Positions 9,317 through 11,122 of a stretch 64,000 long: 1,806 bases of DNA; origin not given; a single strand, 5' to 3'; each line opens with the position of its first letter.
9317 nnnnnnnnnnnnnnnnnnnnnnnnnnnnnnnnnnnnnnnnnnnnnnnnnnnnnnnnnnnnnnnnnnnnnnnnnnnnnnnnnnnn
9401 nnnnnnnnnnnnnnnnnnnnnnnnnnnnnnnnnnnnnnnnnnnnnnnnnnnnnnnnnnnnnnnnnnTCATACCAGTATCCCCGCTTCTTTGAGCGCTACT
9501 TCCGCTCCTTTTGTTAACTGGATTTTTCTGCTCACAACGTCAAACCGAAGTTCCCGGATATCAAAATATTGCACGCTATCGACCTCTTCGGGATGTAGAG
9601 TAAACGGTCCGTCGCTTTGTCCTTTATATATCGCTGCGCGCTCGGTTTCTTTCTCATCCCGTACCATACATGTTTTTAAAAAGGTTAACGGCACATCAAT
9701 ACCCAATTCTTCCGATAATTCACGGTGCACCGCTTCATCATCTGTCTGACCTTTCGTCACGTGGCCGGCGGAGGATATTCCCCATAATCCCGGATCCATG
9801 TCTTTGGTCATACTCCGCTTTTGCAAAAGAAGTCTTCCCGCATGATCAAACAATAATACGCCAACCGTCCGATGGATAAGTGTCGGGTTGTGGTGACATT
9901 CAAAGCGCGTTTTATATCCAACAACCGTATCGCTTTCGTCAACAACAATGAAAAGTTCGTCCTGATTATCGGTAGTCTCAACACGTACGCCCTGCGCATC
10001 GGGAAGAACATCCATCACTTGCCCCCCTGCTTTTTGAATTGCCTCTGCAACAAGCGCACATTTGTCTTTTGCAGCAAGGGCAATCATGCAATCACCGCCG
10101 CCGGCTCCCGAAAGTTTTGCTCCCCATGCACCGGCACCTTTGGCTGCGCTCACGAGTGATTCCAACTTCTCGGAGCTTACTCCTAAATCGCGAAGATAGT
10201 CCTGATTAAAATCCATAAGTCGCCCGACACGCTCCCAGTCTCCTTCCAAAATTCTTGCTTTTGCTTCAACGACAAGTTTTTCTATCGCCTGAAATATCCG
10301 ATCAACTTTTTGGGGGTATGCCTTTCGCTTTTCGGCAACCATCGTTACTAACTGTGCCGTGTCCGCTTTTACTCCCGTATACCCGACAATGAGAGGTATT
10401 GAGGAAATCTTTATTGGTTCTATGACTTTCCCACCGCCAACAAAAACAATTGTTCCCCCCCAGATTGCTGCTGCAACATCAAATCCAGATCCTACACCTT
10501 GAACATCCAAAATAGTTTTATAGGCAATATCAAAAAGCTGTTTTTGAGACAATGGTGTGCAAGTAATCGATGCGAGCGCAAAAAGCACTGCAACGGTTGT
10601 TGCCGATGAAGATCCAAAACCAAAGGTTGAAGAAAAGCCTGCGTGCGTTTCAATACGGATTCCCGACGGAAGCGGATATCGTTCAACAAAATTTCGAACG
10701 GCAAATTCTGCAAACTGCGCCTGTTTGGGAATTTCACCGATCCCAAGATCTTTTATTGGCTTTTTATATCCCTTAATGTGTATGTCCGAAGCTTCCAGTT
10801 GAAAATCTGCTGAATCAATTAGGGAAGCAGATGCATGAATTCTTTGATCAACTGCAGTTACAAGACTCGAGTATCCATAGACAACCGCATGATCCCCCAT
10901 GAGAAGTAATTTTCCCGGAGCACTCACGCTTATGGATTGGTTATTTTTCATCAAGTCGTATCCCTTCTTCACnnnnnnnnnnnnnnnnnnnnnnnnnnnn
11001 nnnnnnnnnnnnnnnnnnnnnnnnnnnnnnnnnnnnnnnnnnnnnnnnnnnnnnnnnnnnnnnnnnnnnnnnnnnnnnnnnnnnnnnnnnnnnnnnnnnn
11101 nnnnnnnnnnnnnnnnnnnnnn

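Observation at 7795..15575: Complete mevalonate pathway operon of archaeal/eukaryotic flavour in a bacterium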

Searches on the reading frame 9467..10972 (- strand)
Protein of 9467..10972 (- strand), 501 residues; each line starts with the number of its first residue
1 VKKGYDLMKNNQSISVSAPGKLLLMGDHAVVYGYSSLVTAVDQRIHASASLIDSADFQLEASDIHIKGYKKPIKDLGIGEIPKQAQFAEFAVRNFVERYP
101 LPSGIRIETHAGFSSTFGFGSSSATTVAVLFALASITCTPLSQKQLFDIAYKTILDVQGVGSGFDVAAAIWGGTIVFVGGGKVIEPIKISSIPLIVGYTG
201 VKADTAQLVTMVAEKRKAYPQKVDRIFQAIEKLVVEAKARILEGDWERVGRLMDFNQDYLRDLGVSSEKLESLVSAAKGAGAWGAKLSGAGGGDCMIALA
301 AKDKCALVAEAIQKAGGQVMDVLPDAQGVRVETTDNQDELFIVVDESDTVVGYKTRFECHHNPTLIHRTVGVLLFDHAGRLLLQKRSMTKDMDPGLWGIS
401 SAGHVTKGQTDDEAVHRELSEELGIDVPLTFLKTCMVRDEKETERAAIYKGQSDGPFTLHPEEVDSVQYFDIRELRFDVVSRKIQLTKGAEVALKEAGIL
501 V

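Call 3: search_protein_families(library=pfam, proteins=[window:9467-10972:-])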
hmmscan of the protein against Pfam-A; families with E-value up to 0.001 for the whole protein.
window:9467-10972:- (501 aa): 4 families
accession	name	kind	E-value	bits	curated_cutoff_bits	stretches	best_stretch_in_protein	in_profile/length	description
PF00293.34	NUDIX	-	1.4e-17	64.4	21.1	1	367-482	3-126/134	NUDIX domain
PF00288.32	GHMP_kinases_N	-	6e-14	52.5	22.3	1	91-173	6-87/87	GHMP kinases N terminal domain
PF08544.19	GHMP_kinases_C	-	6.1e-14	52.6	21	1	241-316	5-83/85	GHMP kinases C terminal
PF10509.15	GalKase_gal_bdg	-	0.00026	21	23.1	1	14-50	12-48/49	Galactokinase galactose-binding signature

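Call 4: search_protein_families(library=ncbifam, proteins=[window:9467-10972:-])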
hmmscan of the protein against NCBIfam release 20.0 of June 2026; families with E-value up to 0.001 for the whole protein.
window:9467-10972:- (501 aa): 31 families (the best 25 are shown)
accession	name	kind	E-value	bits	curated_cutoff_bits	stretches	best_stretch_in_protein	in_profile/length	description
NF003036.0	PRK03926.1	equivalog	4.2e-68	229.6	403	1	14-333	2-300/302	mevalonate kinase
TIGR00549.1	mevalon_kin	equivalog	2.3e-55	188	163.05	1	18-299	1-276/276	mevalonate kinase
NF040957.1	Arch_PMK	equivalog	4.2e-25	88.9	500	1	16-332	2-316/316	phosphomevalonate kinase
NF002995.0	PRK03759.1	equivalog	1.9e-24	86.4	127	1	336-485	4-160/185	isopentenyl-diphosphate Delta-isomerase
TIGR01220.1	Pmev_kin_Gr_pos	equivalog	4.6e-24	85.1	165.7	2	14-177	1-177/358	phosphomevalonate kinase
TIGR02150.1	IPP_isom_1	equivalog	5.1e-18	65.4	105.8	1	342-475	2-140/159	isopentenyl-diphosphate delta-isomerase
NF011922.0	PRK15393.1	equivalog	1.2e-17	64.2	152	1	338-475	10-147/182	NUDIX hydrolase YfcD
TIGR00131.1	gal_kin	equivalog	5.3e-14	51.9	226.65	1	202-315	257-365/388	galactokinase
NF003006.0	PRK03817.1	equivalog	1.2e-13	50.8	443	1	233-315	245-328/352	galactokinase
NF041653.1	Nud_hyd_Meth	equivalog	1.9e-13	50.6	300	1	343-482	4-145/170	Nudix hydrolase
NF002288.1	PRK01212.1-4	equivalog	2.4e-13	49.8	194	1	79-315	49-281/303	homoserine kinase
NF001816.0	PRK00555.1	equivalog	5.1e-12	45.4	509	1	232-315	255-339/363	galactokinase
NF049969.1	GlMnHpPKinHddA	equivalog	4.5e-11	42.8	600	1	91-322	87-326/338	D-glycero-D-manno-heptose 7-phosphate kinase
NF003705.0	PRK05322.1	equivalog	4.2e-10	38.9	385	1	233-315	280-364/388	galactokinase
NF003472.0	PRK05101.1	equivalog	3e-09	36.3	499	1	232-314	273-358/382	galactokinase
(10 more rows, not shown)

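Call 23: search_solved_structures(query=window:9467-10972:-, max_evalue=0.001)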
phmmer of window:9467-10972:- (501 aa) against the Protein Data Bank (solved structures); distinct sequences matched with E-value up to 0.001: 49.
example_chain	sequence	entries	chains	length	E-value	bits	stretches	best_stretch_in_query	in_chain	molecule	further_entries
4hac_A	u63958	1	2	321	8.5e-46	160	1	10-332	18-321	Mevalonate kinase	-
6mde_A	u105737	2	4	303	2.1e-45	158.7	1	13-332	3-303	Mevalonate kinase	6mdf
8teb_A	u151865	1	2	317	4.5e-36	127.9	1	14-332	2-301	Mevalonate kinase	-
2hfs_A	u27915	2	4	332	1.1e-25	93.7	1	19-303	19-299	Mevalonate kinase, putative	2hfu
1vis_A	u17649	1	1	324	2.3e-21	79.4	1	13-311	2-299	Mevalonate kinase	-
1kkh_A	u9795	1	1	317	3.6e-21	78.8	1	15-309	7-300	Mevalonate Kinase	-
8tfo_A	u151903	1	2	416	5.6e-17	64.9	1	155-301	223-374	Mevalonate kinase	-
2x7i_A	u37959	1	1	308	1.3e-16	63.7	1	18-317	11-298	MEVALONATE KINASE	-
2oi2_A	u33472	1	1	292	1.7e-16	63.3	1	20-316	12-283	Mevalonate kinase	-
3k17_A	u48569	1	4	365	2.1e-15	59.8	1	12-177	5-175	Lin0012 protein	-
1kvk_A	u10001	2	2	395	1.8e-14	56.7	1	145-303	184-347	mevalonate kinase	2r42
2r3v_A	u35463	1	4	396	2.6e-14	56.1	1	157-333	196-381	Mevalonate kinase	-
4usk_A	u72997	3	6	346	3.8e-11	45.7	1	89-320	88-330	PUTATIVE SUGAR KINASE | SUGAR KINASE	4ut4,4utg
3hyq_A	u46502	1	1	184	3.9e-11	45.7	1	338-428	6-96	Isopentenyl-diphosphate Delta-isomerase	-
1s4e_A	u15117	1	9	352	1e-10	44.3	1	233-313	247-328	Galactokinase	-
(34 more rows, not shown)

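Call 32: find_homologous_proteins(query=window:9467-10951:-)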
Query window:9467-10951:- (494 aa): 3882 proteins with E <= 0.001 among 8000 candidates; the best 120 are listed.
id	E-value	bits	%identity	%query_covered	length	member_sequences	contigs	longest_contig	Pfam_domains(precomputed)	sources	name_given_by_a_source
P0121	0.0e+0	1075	100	98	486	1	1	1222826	PF00288.33,PF00293.35,PF08544.19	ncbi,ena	-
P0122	7.9e-211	719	66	100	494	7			PF10509.16,PF00288.33,PF00293.35,PF08544.19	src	-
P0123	1.8e-206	705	63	99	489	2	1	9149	PF00288.33,PF00293.35,PF08544.19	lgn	-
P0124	5.9e-202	690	62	99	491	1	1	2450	PF10509.16,PF00288.33,PF00293.35,PF08544.19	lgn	-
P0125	8.4e-201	686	63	99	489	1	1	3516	PF00288.33,PF00293.35,PF08544.19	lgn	-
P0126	3.0e-200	684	62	100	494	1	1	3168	PF00288.33,PF00293.35,PF08544.19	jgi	jgi:mevalonate kinase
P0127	1.1e-199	682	62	99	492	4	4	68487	PF00288.33,PF00293.35,PF08544.19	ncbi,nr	ncbi:mevalonate kinase [Patescibacteria group bacterium]|nr:mevalonate kinase [Patescibacteria group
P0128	6.0e-199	680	63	97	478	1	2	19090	PF00288.33,PF00293.35,PF08544.19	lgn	-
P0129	7.2e-199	680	63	100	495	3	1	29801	PF00288.33,PF00293.35,PF08544.19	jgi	-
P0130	3.4e-195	667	61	98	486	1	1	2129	PF00288.33,PF00293.35,PF08544.19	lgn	-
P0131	1.1e-192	659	60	99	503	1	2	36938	PF10509.16,PF00288.33,PF00293.35,PF08544.19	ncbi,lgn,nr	ncbi:mevalonate kinase [Candidatus Gottesmanbacteria bacterium]|nr:mevalonate kinase [Candidatus Got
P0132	1.2e-192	659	59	99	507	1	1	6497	PF00288.33,PF00293.35,PF08544.19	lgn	-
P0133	2.0e-192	658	63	97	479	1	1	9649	PF00288.33,PF00293.35,PF08544.19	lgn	-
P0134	5.6e-190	650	61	100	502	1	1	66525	PF00288.33,PF00293.35,PF08544.19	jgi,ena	-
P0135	7.8e-188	643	58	99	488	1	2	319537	PF00288.33,PF00293.35,PF08544.19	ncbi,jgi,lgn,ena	-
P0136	4.7e-183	627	59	99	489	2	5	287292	PF00288.33,PF00293.35,PF08544.19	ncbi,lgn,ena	-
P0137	1.2e-182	626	60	96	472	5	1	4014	PF00288.33,PF00293.35,PF08544.19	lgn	-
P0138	1.4e-181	623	58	100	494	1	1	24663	PF00288.33,PF00293.35,PF08544.19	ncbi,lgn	-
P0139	1.4e-177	609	55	99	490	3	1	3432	PF00288.33,PF00293.35,PF08544.19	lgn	-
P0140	2.5e-177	609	56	99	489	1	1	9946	PF00288.33,PF00293.35,PF08544.19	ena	-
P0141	2.7e-177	608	57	100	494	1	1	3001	PF00288.33,PF00293.35,PF08544.19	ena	-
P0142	2.5e-176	605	55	100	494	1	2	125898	PF00288.33,PF00293.35,PF08544.19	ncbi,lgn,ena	-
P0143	4.7e-176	604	57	99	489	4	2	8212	PF00288.33,PF00293.35,PF08544.19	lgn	-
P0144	2.3e-175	602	58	99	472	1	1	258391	PF00288.33,PF00293.35,PF08544.19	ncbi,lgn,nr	ncbi:MAG: mevalonate kinase [Candidatus Gottesmanbacteria bacterium]|nr:mevalonate kinase [Candidatu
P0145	2.0e-173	596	56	99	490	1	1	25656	PF00288.33,PF00293.35,PF08544.19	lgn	-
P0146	7.8e-173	594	57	99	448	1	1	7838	PF00288.33,PF00293.35,PF08544.19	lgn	-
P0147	1.3e-172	593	56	99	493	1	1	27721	PF00288.33,PF00293.35,PF08544.19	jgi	-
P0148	1.6e-172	593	58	99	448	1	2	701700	PF00288.33,PF00293.35,PF08544.19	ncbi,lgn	-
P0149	4.3e-172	591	57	96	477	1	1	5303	PF00288.33,PF00293.35,PF08544.19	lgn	-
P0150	5.1e-172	591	55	100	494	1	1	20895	PF00288.33,PF00293.35,PF08544.19,PF22700.3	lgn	-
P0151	7.2e-172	591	57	99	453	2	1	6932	PF00288.33,PF00293.35,PF08544.19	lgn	-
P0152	7.3e-172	591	56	99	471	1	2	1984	PF00288.33,PF00293.35,PF08544.19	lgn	-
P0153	3.4e-171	588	56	99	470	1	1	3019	PF00288.33,PF00293.35,PF08544.19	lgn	-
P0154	6.2e-171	587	57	99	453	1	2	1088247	PF00288.33,PF00293.35,PF08544.19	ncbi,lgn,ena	-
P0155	7.2e-171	587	56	99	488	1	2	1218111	PF00288.33,PF00293.35,PF08544.19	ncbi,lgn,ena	-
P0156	2.7e-170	585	58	99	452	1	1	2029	PF00288.33,PF00293.35,PF08544.19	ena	-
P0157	5.9e-170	584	55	100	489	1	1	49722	PF00288.33,PF00293.35,PF08544.19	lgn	-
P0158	8.3e-170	584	57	99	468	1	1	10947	PF00288.33,PF00293.35,PF08544.19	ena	-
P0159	3.2e-169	582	56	98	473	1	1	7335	PF00288.33,PF00293.35,PF08544.19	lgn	-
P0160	3.6e-169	582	56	97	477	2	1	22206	PF00288.33,PF00293.35,PF08544.19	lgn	-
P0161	2.1e-168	579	56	99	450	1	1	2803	PF00288.33,PF00293.35,PF08544.19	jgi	jgi:mevalonate kinase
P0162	3.8e-168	578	56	99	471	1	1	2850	PF00288.33,PF00293.35,PF08544.19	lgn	-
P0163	5.0e-168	578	54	100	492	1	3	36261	PF00288.33,PF00293.35,PF08544.19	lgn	-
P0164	5.5e-168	578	55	99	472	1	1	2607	PF00288.33,PF00293.35,PF08544.19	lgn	-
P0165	1.1e-167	577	55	100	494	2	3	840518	PF00288.33,PF00293.35,PF08544.19,PF22700.3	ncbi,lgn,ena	-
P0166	1.4e-167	576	56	99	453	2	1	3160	PF00288.33,PF00293.35,PF08544.19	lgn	-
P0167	1.9e-167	576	57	99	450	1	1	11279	PF00288.33,PF00293.35,PF08544.19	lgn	-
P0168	1.8e-166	573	55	99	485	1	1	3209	PF00288.33,PF00293.35,PF08544.19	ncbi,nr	ncbi:MAG: mevalonate kinase [Candidatus Gottesmanbacteria bacterium]|nr:mevalonate kinase [Candidatu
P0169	3.5e-166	572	58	97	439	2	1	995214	PF00288.33,PF00293.35,PF08544.19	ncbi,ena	-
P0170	6.1e-166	571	57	99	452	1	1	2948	PF00288.33,PF00293.35,PF08544.19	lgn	-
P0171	1.4e-165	570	52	99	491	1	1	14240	PF00288.33,PF00293.35,PF08544.19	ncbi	ncbi:mevalonate kinase [Patescibacteria group bacterium]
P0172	1.6e-165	570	56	99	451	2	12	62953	PF00288.33,PF00293.35,PF08544.19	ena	-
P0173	6.7e-165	568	55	98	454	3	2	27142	PF00288.33,PF00293.35,PF08544.19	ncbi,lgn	-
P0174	1.1e-164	567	57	99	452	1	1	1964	PF00288.33,PF00293.35,PF08544.19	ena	-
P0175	2.4e-164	566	55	100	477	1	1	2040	PF00288.33,PF00293.35,PF08544.19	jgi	jgi:mevalonate kinase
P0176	4.1e-164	565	57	98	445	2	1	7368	PF00288.33,PF00293.35,PF08544.19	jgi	-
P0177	5.7e-164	565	56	97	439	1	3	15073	PF00288.33,PF00293.35,PF08544.19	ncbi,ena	-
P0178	5.9e-164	564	52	100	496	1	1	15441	PF00288.33,PF00293.35,PF08544.19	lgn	-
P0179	5.9e-164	564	55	98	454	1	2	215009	PF00288.33,PF00293.35,PF08544.19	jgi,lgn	-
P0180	1.3e-163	563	55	99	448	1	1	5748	PF00288.33,PF00293.35,PF08544.19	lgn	-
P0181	1.5e-162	560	56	97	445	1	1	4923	PF00288.33,PF00293.35,PF08544.19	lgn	-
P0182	1.5e-162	560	55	97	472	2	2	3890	PF00288.33,PF00293.35,PF08544.19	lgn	-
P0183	2.3e-162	559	54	95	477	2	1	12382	PF00288.33,PF00293.35,PF08544.19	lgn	-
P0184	2.4e-162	559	55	100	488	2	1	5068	PF00288.33,PF00293.35,PF08544.19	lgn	-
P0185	2.8e-162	559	58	97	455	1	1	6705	PF00288.33,PF00293.35,PF08544.19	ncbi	-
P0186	3.8e-162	558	55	97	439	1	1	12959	PF00288.33,PF00293.35,PF08544.19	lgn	-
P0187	1.0e-161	557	55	99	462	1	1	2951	PF00288.33,PF00293.35,PF08544.19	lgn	-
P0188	2.1e-161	556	55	98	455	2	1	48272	PF00288.33,PF00293.35,PF08544.19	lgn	-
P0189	5.0e-161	555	55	99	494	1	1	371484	PF00288.33,PF00293.35,PF08544.19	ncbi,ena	-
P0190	7.1e-161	554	54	98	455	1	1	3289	PF00288.33,PF00293.35,PF08544.19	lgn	-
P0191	7.6e-161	554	54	99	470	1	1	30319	PF00288.33,PF00293.35,PF08544.19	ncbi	-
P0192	1.4e-160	553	53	99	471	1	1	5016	PF00288.33,PF00293.35,PF08544.19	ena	-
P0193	2.0e-160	553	56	97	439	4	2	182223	PF00288.33,PF00293.35,PF08544.19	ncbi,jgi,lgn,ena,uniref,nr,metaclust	ncbi:hypothetical protein A2363_00235 [Candidatus Gottesmanbacteria bacterium RIFOXYB1_FULL_47_11]|u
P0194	2.7e-160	552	54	99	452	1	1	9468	PF00288.33,PF00293.35,PF08544.19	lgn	-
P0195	4.0e-160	552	53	99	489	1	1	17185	PF00288.33,PF00293.35,PF08544.19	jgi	-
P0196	1.1e-159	550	55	99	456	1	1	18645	PF00288.33,PF00293.35,PF08544.19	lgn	-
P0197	1.9e-159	550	54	100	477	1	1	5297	PF00288.33,PF00293.35,PF08544.19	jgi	jgi:mevalonate kinase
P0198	6.1e-159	548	57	87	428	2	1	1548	PF00288.33,PF00293.35,PF08544.19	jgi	-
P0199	9.9e-159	547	55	97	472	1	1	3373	PF00288.33,PF00293.35,PF08544.19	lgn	-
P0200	2.7e-158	546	53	97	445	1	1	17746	PF00288.33,PF00293.35,PF08544.19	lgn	-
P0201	1.6e-157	543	52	99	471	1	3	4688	PF00288.33,PF00293.35,PF08544.19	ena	-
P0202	2.8e-157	542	53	99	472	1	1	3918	PF00288.33,PF00293.35,PF08544.19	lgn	-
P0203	1.6e-156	540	53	99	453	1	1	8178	PF00288.33,PF00293.35,PF08544.19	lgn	-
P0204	5.4e-156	538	52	98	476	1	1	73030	PF00288.33,PF00293.35,PF08544.19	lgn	-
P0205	9.8e-156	537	54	98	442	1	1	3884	PF00288.33,PF00293.35,PF08544.19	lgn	-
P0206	7.4e-155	534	54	99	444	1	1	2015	PF00288.33,PF00293.35,PF08544.19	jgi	jgi:mevalonate kinase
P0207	1.9e-154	533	51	99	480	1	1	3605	PF00288.33,PF00293.35,PF08544.19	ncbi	-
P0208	2.5e-154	533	52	99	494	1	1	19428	PF00288.33,PF00293.35,PF08544.19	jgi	jgi:mevalonate kinase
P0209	6.1e-154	531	55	95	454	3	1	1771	PF00288.33,PF00293.35,PF08544.19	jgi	-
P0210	1.3e-153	530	53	99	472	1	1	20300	PF00288.33,PF00293.35,PF08544.19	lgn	-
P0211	2.7e-153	529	51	100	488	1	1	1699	PF00288.33,PF00293.35,PF08544.19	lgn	-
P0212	2.9e-153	529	53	99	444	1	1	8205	PF00288.33,PF00293.35,PF08544.19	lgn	-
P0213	3.4e-153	529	53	99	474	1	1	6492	PF00288.33,PF00293.35,PF08544.19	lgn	-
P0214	4.8e-153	529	53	97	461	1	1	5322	PF00288.33,PF00293.35,PF08544.19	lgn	-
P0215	1.8e-152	527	52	100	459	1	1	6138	PF00288.33,PF00293.35,PF08544.19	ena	-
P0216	2.8e-152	526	53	99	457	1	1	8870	PF00288.33,PF00293.35,PF08544.19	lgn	-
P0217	4.2e-152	525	66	72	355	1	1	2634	PF00293.35,PF08544.19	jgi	jgi:isopentenyl-diphosphate delta-isomerase type 1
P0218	8.5e-152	524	54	97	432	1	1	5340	PF00288.33,PF00293.35,PF08544.19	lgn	-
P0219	7.7e-151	521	51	100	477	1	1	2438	PF00288.33,PF00293.35,PF08544.19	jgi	jgi:mevalonate kinase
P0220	1.5e-150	520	50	99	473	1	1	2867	PF00288.33,PF00293.35,PF08544.19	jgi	-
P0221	2.2e-150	520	51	99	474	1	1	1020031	PF00288.33,PF00293.35,PF08544.19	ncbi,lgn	ncbi:MAG: mevalonate kinase [Microgenomates group bacterium]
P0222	4.0e-150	519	50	99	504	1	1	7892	PF00288.33,PF00293.35,PF08544.19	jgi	jgi:mevalonate kinase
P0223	1.1e-149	517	53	99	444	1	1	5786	PF00288.33,PF00293.35,PF08544.19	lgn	-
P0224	3.2e-149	516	48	99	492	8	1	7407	PF00288.33,PF00293.35,PF08544.19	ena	-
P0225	1.2e-148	514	51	99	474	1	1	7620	PF00288.33,PF00293.35,PF08544.19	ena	-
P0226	1.4e-148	514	51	99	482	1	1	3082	PF00288.33,PF00293.35,PF08544.19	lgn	-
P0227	1.7e-148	513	53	97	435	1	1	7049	PF00288.33,PF00293.35,PF08544.19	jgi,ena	-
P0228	1.8e-148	513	54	99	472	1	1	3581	PF00288.33,PF00293.35,PF08544.19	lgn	-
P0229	9.3e-148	511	51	99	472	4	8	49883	PF00288.33,PF00293.35,PF08544.19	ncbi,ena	-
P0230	5.1e-147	509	52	97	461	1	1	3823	PF00288.33,PF00293.35,PF08544.19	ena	-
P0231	6.6e-147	508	50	99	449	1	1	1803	PF00288.33,PF00293.35,PF08544.19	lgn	-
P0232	1.2e-146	507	51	99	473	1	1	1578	PF00288.33,PF00293.35,PF08544.19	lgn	-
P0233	1.6e-146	507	51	99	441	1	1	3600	PF00288.33,PF00293.35,PF08544.19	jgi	jgi:mevalonate kinase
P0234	3.9e-146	506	51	99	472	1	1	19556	PF10509.16,PF00288.33,PF00293.35,PF08544.19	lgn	-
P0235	2.8e-145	503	51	99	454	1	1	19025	PF10509.16,PF00288.33,PF00293.35,PF08544.19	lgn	-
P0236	7.5e-145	501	51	99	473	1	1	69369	PF00288.33,PF00293.35,PF08544.19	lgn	-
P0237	1.2e-144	501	56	85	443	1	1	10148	PF00288.33,PF00293.35,PF08544.19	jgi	-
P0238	1.7e-144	500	51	99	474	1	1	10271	PF00288.33,PF00293.35,PF08544.19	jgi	jgi:mevalonate kinase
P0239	4.9e-144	499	51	97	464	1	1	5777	PF00288.33,PF00293.35,PF08544.19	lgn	-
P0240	5.6e-144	499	49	99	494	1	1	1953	PF00288.33,PF00293.35,PF08544.19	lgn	-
